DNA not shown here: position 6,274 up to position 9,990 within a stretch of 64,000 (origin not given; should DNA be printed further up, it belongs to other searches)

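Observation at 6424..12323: Unusual tri-domain M1-M28-PDZ secreted peptidase grouped with TolB-like and ChaN-PDZ lipoproteins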

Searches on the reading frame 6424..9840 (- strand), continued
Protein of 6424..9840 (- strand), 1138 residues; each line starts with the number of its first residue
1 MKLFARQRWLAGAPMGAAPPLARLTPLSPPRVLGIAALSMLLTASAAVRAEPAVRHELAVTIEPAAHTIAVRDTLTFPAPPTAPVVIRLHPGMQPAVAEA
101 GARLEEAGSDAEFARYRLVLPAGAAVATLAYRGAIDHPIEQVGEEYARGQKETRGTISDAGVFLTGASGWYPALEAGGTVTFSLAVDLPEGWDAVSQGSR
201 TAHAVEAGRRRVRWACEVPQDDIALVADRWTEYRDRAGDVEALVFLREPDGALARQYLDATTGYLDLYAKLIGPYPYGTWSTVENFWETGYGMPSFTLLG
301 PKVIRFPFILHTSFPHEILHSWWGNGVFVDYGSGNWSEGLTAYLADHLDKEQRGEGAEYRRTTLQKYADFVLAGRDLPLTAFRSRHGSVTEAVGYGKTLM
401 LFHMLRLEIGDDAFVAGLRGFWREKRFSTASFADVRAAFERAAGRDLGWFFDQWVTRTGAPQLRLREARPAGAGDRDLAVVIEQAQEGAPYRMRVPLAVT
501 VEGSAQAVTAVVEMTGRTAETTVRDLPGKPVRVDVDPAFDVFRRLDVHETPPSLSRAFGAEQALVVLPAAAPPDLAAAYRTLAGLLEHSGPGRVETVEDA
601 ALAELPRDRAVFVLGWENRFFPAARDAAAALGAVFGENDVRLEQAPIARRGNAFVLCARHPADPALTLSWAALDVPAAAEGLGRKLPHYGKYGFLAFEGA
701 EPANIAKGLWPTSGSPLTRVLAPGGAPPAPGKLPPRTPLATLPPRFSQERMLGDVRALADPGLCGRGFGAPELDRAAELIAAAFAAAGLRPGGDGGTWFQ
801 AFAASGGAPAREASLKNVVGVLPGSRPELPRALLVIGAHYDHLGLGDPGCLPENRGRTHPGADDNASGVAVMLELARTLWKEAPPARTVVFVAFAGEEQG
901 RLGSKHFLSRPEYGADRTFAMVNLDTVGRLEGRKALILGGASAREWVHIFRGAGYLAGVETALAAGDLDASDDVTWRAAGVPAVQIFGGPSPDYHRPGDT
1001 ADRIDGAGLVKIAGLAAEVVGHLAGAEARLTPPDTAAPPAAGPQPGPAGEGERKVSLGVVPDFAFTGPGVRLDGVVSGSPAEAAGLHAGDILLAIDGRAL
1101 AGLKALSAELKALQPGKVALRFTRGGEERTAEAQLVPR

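Call 14: find_encoding_contigs(protein=P0011, flank=6000, max_places=1)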
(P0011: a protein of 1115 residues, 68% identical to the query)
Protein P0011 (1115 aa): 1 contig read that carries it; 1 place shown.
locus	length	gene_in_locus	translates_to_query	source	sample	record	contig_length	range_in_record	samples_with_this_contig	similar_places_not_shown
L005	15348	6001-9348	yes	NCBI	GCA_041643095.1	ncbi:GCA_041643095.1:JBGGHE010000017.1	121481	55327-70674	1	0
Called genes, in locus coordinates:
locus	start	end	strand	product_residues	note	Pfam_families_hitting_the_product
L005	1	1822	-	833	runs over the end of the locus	PF12704:MacB_PCD, PF02687:FtsX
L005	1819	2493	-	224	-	PF13191:AAA_16 (faint), PF00005:ABC_tran, PF13304:AAA_21 (faint)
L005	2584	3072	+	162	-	PF00293:NUDIX, PF14815:NUDIX_4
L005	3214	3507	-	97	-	PF07876:Dabb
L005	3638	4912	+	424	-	PF04187:Cofac_haem_bdg, PF00595:PDZ (weak), PF13180:PDZ_2, PF17820:PDZ_6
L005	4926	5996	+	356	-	PF26549:Tricorn_N, PF07676:PD40, PF26550:Tricorn_2nd, PF26549:Tricorn_N (weak), PF07676:PD40 (weak)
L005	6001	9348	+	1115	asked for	PF01433:Peptidase_M1, PF04389:Peptidase_M28, PF01546:Peptidase_M20, PF13180:PDZ_2 (weak), PF17820:PDZ_6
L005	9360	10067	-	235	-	PF01656:CbiA, PF10609:ParA, PF13614:AAA_31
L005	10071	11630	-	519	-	PF13807:GNVR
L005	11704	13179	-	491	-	-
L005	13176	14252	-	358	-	PF02563:Poly_export, PF10531:SLBB, PF22461:SLBB_2, PF10531:SLBB, PF22461:SLBB_2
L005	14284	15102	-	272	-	PF02563:Poly_export, PF10531:SLBB, PF22461:SLBB_2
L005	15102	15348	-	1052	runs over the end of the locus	PF08495:FIST, PF08448:PAS_4, PF13426:PAS_9 (weak), PF00512:HisKA, PF02518:HATPase_c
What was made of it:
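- The 68%-identical relative with the full A-B-C trio has NUDIX, Dabb and ABC genes upstream instead (call 14).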

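Call 15: find_encoding_contigs(protein=P0001, flank=10000, max_places=2)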
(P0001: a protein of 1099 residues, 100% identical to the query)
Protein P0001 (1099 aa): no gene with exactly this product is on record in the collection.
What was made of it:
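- Tried and rejected: Looking up the identical public protein P0001 to obtain the window's own gene calls: not on record (call 15).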

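Call 16: find_encoding_contigs(protein=P0003, flank=10000, max_places=2)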
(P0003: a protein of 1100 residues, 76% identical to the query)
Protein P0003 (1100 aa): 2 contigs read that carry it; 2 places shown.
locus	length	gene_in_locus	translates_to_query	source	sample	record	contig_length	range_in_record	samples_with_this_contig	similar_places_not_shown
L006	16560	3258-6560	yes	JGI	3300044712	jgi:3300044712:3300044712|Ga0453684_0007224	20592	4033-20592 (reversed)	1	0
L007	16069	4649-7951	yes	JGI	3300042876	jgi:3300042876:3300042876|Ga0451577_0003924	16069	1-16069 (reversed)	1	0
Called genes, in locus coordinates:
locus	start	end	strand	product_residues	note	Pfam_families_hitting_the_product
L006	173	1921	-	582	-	PF14559:TPR_19 (weak), PF13414:TPR_11, PF13432:TPR_16, PF14559:TPR_19, PF13414:TPR_11, PF13424:TPR_12, PF13432:TPR_16, PF00515:TPR_1, +14 more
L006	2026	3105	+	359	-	PF26549:Tricorn_N, PF07676:PD40, PF26549:Tricorn_N, PF26550:Tricorn_2nd, PF07676:PD40 (weak)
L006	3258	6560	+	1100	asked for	PF01433:Peptidase_M1 (weak), PF04389:Peptidase_M28, PF01546:Peptidase_M20 (weak), PF00595:PDZ (weak), PF13180:PDZ_2 (weak), PF17820:PDZ_6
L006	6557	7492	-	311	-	PF00892:EamA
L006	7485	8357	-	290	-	PF08541:ACP_syn_III_C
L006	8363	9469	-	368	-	PF08545:ACP_syn_III, PF08541:ACP_syn_III_C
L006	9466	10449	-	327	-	PF01073:3Beta_HSD, PF01370:Epimerase, PF04321:RmlD_sub_bind, PF05368:NmrA, PF07993:NAD_binding_4, PF13460:NAD_binding_10, PF16363:GDP_Man_Dehyd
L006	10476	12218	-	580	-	PF00501:AMP-binding, PF13193:AMP-binding_C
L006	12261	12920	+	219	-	PF01553:Acyltransferase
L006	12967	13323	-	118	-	-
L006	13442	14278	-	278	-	PF01177:Asp_Glu_race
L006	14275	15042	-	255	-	PF01648:ACPS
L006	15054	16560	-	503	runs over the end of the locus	PF00291:PALP, PF00585:Thr_dehydrat_C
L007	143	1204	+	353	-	PF01548:DEDD_Tnp_IS110, PF02371:Transposase_20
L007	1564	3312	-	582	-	PF14559:TPR_19 (weak), PF13414:TPR_11, PF13432:TPR_16, PF14559:TPR_19, PF13414:TPR_11, PF13424:TPR_12, PF13432:TPR_16, PF00515:TPR_1, +14 more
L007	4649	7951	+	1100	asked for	PF01433:Peptidase_M1 (weak), PF04389:Peptidase_M28, PF01546:Peptidase_M20 (weak), PF00595:PDZ (weak), PF13180:PDZ_2 (weak), PF17820:PDZ_6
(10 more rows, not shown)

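Call 19: search_solved_structures(query=window:6424-9840:-, max_evalue=0.01, show_alignments=3)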
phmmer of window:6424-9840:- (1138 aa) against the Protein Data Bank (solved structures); distinct sequences matched with E-value up to 0.01: 43.
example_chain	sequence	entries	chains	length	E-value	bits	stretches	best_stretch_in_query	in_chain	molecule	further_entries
2ek8_A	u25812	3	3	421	4.2e-16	61.5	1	858-1022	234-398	Aminopeptidase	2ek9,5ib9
6hc6_A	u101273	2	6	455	1.6e-12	49.7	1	859-1016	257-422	Aminopeptidase YwaD | Aminopeptidase Y (Arg Lys Leu preference)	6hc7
3b3t_A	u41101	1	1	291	2.8e-10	42.2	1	815-996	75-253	Bacterial leucyl aminopeptidase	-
3b35_A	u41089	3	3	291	1.1e-09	40.2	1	815-996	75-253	Bacterial leucyl aminopeptidase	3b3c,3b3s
8t41_A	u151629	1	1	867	1.3e-09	40.1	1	180-465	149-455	Aminopeptidase N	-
1rtq_A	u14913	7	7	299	1.4e-09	39.9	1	815-996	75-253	Bacterial leucyl aminopeptidase | Aminopeptidase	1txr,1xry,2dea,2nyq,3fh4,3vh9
1amp_A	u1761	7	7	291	1.4e-09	39.9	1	815-996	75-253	AMINOPEPTIDASE | PROTEIN (AMINOPEPTIDASE) | BACTERIAL LEUCYL AMINOPEPTIDASE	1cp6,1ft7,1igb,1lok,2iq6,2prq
3b3v_A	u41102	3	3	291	3.4e-09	38.6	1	815-996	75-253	Bacterial leucyl aminopeptidase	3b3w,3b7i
2anp_A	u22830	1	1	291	6.8e-09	37.6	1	815-996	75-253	leucyl aminopeptidase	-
4a8a_A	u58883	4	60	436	4.1e-07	31.7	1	1041-1128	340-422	PERIPLASMIC PH-DEPENDENT SERINE ENDOPROTEASE DEGQ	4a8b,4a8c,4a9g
8kic_D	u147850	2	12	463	4.8e-07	31.5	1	1041-1128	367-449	peptidase Do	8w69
7v9o_A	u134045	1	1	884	7e-07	30.9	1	180-504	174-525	Alanine aminopeptidase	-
7v9n_A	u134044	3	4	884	7.2e-07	30.9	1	180-504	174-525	Alanine aminopeptidase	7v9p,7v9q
7oez_A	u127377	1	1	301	1.1e-06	30.4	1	831-932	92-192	Leucine aminopeptidase A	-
6zep_A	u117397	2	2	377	1.7e-06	29.7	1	831-932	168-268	Leucine aminopeptidase A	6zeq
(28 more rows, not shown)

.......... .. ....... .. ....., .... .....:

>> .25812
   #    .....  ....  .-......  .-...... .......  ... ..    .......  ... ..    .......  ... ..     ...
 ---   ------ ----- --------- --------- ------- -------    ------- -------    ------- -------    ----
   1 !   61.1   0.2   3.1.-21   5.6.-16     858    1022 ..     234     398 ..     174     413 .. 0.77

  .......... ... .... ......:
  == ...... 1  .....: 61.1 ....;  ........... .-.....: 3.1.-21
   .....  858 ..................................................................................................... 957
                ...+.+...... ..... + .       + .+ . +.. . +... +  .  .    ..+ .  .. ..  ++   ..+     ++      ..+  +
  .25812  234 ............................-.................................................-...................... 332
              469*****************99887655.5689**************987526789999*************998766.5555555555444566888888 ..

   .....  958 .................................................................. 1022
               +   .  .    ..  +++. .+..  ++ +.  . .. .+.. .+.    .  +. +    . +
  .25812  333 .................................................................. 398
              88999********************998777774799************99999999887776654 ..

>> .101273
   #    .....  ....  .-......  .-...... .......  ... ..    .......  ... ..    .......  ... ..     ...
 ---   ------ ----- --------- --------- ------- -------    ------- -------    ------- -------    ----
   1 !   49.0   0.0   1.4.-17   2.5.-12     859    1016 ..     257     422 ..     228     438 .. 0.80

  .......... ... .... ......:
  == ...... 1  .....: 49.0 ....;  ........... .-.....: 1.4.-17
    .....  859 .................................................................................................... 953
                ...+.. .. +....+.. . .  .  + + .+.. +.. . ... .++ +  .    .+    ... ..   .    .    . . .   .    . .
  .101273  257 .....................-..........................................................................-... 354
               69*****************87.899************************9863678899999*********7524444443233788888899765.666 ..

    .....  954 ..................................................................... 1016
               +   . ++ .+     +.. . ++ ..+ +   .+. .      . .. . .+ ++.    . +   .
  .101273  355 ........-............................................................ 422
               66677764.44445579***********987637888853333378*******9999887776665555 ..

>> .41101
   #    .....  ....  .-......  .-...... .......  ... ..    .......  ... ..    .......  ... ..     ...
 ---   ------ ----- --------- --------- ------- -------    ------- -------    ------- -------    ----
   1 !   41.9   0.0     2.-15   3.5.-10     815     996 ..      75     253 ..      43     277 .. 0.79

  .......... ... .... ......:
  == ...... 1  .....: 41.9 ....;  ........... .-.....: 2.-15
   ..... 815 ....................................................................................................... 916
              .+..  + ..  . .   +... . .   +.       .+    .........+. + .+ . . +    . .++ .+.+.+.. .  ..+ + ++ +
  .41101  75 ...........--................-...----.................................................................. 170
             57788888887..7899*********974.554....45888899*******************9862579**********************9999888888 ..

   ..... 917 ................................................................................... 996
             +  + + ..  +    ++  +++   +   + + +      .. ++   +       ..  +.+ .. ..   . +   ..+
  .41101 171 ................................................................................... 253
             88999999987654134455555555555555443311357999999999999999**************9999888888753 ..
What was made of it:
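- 6427..6675 (-): C residues 1056-1138: C-terminal PDZ domain of the HtrA/RseP type, after a disordered Pro/Ala-rich linker (1026-1055). Matches to DegQ and DegP PDZ domains (call 19).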
